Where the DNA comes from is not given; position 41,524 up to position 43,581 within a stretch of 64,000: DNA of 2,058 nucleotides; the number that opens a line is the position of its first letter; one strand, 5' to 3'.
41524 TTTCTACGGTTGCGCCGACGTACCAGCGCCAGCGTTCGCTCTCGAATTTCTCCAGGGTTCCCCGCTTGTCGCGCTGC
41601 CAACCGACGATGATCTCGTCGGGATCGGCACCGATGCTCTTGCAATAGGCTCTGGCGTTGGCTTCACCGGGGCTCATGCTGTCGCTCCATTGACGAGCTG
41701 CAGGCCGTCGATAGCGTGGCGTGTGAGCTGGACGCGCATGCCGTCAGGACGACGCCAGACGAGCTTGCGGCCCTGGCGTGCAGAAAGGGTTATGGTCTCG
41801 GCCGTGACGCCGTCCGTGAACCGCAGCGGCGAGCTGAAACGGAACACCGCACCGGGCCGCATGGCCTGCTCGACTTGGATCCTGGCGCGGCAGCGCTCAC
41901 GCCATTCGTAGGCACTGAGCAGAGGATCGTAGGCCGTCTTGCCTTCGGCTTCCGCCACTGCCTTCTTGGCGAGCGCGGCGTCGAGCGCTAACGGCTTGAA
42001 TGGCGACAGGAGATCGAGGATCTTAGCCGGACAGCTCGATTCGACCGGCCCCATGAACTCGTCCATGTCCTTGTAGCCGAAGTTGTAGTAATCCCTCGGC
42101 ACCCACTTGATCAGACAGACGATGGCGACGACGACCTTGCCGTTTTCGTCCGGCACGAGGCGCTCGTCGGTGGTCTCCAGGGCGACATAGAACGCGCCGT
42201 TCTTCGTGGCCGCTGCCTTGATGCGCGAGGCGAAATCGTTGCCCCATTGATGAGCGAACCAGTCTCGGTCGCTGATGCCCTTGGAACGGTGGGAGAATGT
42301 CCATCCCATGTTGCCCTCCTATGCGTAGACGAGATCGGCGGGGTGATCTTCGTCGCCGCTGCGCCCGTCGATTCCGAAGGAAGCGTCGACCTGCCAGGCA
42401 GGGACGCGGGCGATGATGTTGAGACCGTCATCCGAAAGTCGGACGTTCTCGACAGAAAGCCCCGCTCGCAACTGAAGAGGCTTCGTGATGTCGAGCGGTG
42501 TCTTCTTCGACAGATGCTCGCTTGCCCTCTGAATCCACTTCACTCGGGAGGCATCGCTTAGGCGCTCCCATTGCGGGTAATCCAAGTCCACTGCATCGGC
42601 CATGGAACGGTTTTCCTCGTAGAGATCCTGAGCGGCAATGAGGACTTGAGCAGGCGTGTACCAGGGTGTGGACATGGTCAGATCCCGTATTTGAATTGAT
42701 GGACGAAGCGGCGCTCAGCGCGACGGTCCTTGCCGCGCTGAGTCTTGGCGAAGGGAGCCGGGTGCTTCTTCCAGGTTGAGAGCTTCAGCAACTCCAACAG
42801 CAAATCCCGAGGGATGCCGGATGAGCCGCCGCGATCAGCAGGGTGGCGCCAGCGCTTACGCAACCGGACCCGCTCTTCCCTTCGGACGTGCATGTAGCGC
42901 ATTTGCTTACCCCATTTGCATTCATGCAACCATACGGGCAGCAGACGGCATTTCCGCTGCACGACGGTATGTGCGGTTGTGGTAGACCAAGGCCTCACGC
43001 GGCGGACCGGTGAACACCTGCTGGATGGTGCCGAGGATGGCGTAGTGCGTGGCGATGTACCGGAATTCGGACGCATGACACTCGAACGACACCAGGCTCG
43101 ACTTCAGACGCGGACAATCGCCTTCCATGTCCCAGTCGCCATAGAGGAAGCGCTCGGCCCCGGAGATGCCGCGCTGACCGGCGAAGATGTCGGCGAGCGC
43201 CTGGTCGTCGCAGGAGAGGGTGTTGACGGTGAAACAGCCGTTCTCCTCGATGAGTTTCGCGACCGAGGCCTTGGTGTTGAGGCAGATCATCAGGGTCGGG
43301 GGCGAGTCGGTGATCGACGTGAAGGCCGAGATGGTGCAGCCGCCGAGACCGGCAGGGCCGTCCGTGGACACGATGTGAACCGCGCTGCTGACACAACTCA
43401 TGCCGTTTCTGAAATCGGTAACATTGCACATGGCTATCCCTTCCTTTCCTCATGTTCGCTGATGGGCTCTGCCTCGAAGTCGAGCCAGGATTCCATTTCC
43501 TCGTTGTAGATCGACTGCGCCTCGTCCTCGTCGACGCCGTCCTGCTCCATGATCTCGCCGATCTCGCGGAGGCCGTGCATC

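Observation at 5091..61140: Genome-wide intergenic motif network (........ octamer / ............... / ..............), about 30 copies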

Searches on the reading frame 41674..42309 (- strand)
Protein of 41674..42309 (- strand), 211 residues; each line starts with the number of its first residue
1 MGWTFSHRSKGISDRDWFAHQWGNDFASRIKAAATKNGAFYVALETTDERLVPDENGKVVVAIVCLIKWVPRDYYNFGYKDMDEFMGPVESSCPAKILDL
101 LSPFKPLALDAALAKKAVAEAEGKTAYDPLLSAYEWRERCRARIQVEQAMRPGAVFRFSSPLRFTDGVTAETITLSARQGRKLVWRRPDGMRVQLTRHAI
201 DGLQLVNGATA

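Call 38: search_protein_families(library=pfam, proteins=[window:41674-42309:-], max_evalue=0.01)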
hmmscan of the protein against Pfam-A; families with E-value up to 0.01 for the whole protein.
window:41674-42309:- (211 aa): 1 family
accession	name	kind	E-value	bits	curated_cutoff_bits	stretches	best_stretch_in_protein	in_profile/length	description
PF21992.2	DUF6927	-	1.8e-15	57.1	27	1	132-197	6-73/74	Domain of unknown function (DUF6927)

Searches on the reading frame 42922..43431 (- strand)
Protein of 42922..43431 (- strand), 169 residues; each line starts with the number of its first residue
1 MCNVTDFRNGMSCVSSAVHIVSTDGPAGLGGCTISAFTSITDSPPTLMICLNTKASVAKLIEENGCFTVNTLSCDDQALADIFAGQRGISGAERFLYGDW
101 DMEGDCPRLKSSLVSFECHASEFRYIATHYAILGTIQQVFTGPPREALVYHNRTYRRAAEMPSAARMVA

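Call 38: search_protein_families(library=pfam, proteins=[window:42922-43431:-], max_evalue=0.01)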
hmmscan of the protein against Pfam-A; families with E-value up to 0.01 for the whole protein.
window:42922-43431:- (169 aa): 1 family
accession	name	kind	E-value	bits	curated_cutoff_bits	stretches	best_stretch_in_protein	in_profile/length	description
PF01613.24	Flavin_Reduct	-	2.5e-28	99.6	27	1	11-158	1-152/153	Flavin reductase like domain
